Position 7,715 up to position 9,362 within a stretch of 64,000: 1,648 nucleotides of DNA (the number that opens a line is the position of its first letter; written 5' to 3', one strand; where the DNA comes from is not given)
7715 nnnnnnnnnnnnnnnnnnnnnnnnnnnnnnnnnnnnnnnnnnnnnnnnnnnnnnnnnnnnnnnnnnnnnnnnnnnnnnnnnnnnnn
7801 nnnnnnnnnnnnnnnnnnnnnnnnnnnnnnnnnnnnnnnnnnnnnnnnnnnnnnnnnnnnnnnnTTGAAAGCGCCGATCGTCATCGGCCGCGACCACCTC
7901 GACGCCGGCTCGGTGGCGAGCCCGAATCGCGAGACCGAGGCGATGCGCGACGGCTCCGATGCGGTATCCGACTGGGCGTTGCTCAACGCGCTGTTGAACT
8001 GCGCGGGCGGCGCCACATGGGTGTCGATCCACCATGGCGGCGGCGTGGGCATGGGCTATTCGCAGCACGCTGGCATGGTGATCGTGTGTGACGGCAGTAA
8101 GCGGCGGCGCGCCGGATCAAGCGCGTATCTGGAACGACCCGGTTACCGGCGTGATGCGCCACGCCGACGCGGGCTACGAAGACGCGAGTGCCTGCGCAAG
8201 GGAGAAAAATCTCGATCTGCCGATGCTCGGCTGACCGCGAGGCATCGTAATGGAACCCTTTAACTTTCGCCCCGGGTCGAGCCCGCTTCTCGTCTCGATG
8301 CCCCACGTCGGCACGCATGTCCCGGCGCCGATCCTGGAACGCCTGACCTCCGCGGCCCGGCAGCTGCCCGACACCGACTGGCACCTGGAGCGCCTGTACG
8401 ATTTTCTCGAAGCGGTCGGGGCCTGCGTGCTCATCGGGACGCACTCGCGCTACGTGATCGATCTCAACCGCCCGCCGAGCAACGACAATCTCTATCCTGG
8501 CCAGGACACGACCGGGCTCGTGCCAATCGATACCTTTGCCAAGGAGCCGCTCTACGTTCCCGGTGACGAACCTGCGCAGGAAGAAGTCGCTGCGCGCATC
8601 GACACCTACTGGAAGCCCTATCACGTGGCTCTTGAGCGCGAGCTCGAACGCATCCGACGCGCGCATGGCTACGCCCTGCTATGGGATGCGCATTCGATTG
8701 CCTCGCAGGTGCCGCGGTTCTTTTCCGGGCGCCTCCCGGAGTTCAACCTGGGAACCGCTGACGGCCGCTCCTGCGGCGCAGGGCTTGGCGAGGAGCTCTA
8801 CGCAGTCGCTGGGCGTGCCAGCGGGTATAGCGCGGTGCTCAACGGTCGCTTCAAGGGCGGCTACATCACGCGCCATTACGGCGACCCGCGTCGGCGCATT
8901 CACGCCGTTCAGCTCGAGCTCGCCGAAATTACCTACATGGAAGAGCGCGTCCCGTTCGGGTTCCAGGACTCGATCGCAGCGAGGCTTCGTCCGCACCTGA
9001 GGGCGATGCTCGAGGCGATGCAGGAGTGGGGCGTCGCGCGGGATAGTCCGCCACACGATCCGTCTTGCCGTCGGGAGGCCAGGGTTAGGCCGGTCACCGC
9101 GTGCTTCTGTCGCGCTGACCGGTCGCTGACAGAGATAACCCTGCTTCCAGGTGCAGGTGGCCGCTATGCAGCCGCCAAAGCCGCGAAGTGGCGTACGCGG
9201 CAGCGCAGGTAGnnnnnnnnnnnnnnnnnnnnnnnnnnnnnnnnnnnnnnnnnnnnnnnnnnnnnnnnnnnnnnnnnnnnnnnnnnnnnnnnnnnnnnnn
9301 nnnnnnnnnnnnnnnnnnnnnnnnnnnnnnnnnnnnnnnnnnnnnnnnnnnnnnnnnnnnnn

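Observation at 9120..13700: Mosaic of abutting gene remnants (TctC C-half, MscS C-domain, orphan IS3 OrfA, sulfotransferase tail)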

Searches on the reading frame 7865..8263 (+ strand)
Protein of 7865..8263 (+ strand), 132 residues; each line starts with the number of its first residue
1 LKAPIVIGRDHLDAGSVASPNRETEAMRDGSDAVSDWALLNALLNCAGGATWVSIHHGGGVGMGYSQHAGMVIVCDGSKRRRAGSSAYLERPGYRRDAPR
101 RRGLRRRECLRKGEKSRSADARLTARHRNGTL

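Call 8: search_protein_families(library=pfam, proteins=[window:7865-8263:+], max_evalue=0.001)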
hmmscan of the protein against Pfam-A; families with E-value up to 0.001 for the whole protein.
window:7865-8263:+ (132 aa): 1 family
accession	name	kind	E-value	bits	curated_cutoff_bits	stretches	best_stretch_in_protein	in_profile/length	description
PF17392.7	Urocanase_C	-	1.5e-40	139.2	23.6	1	1-83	83-165/196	Urocanase C-terminal domain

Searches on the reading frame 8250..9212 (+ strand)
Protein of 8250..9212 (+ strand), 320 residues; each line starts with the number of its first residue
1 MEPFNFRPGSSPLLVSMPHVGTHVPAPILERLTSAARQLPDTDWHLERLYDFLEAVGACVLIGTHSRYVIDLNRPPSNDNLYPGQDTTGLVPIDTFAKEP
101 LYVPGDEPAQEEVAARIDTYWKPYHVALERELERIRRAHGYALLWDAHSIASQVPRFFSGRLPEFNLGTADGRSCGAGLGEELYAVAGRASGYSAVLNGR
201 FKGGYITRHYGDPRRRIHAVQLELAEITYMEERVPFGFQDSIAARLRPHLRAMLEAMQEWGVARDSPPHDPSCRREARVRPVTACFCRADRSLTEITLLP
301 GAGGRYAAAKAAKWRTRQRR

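Call 3: search_protein_families(library=pfam, proteins=[window:8250-9212:+], max_evalue=0.01)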
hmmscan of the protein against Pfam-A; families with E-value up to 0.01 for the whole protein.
window:8250-9212:+ (320 aa): 1 family
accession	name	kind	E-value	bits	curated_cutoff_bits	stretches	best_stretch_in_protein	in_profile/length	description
PF05013.17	FGase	-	5.3e-74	249.5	28.9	1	11-230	1-219/219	N-formylglutamate amidohydrolase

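Call 4: search_protein_families(library=ncbifam, proteins=[window:8250-9212:+], max_evalue=0.01)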
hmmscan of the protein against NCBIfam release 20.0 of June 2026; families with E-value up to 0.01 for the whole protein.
window:8250-9212:+ (320 aa): 1 family
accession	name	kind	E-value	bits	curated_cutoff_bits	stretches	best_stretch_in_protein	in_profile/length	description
TIGR02017.1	hutG_amidohyd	equivalog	3.1e-105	351.3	278.75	1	5-261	4-261/263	N-formylglutamate deformylase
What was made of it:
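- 8250..9212 (+): hutG (N-formylglutamate deformylase). It is functional-length up to about 9046. A 1-nt deletion in a G-run at 9039 removes the native stop and extends the ORF to 9212. TIGR02017 scores 351 bits over aa 5-261 (call 4).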

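Call 9: find_related_loci(query=window:8250-9050:+, collection=genome_contigs, flank=10000)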
Query window:8250-9050:+ (267 aa) in genome_contigs; peptide patterns used: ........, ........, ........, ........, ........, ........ (x = any residue, [..] = any of these).
598 stretches matched a pattern (row limit reached: there are more); 579 encode a relative of the query (tblastn E <= 1e-3); the best 80 are kept; 80 distinct loci.
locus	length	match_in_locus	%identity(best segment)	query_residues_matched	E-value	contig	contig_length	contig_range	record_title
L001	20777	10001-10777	70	1-259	8e-121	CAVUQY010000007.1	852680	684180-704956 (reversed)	MAG: uncultured beta proteobacterium isolate MFD09730.bin.2.24 genome assembly, contig: contig_736, whole genome shotgun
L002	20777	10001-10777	68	1-259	6e-116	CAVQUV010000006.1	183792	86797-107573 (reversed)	MAG: uncultured beta proteobacterium isolate MFD10007.bin.1.21 genome assembly, contig: contig_19360, whole genome shotg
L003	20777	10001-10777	68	1-259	8e-116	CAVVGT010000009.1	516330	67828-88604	MAG: uncultured beta proteobacterium isolate MFD02242.bin.1.156 genome assembly, contig: contig_30721, whole genome shot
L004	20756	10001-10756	67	1-255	3e-115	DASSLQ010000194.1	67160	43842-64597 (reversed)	MAG TPA_asm: Burkholderiales bacterium isolate SMAG_U1175 k141_236579, whole genome shotgun sequence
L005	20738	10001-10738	67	1-249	4e-114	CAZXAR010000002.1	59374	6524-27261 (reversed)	MAG TPA_asm: uncultured Enterobacteriaceae bacterium isolate binchicken_co21_395 genome assembly, contig: NODE_121_lengt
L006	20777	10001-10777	69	1-259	4e-114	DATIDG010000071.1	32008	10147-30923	MAG TPA_asm: Burkholderiales bacterium isolate SMAG_U16337 k141_1722171, whole genome shotgun sequence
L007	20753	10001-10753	66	4-254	9e-113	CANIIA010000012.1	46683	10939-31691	MAG: Betaproteobacteria bacterium isolate RE-9nov16-248 genome assembly, contig: RE-9nov16-C1148, whole genome shotgun s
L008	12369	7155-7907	67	1-255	9e-112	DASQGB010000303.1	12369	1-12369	MAG TPA_asm: Burkholderiales bacterium isolate SMAG_U11795 k141_640878, whole genome shotgun sequence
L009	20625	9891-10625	65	1-248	2e-110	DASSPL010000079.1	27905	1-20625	MAG TPA_asm: Burkholderiales bacterium isolate SMAG_U1277 k141_1356647, whole genome shotgun sequence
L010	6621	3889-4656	63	1-259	1e-109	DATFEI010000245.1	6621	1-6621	MAG TPA_asm: Burkholderiales bacterium isolate SMAG_U8603 k141_665079, whole genome shotgun sequence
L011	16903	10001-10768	63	1-259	3e-109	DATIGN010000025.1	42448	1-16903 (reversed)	MAG TPA_asm: Burkholderiales bacterium isolate SMAG_U16422 k141_1438965, whole genome shotgun sequence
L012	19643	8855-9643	65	1-264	6e-109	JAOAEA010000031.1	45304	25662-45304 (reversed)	MAG: Burkholderiales bacterium isolate SKW247 NODE_30_length_45304_cov_4.639905, whole genome shotgun sequence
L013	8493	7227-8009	63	1-261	7e-110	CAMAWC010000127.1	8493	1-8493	MAG: Bordetella parapertussis isolate MaH-09apr19-245 genome assembly, contig: MaH-09apr19-C20905, whole genome shotgun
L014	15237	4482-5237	62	1-255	9e-109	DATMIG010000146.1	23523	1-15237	MAG TPA_asm: Burkholderiales bacterium isolate SMAG_U13536 k141_301284, whole genome shotgun sequence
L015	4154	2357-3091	65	1-248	9e-109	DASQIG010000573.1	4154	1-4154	MAG TPA_asm: Burkholderiales bacterium isolate SMAG_U11853 k141_774236, whole genome shotgun sequence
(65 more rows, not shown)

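Call 11: find_encoding_contigs(protein=window:8250-9212:+, flank=10000, max_places=10)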
Protein window:8250-9212:+ (320 aa): no gene with exactly this product is on record in the collection.
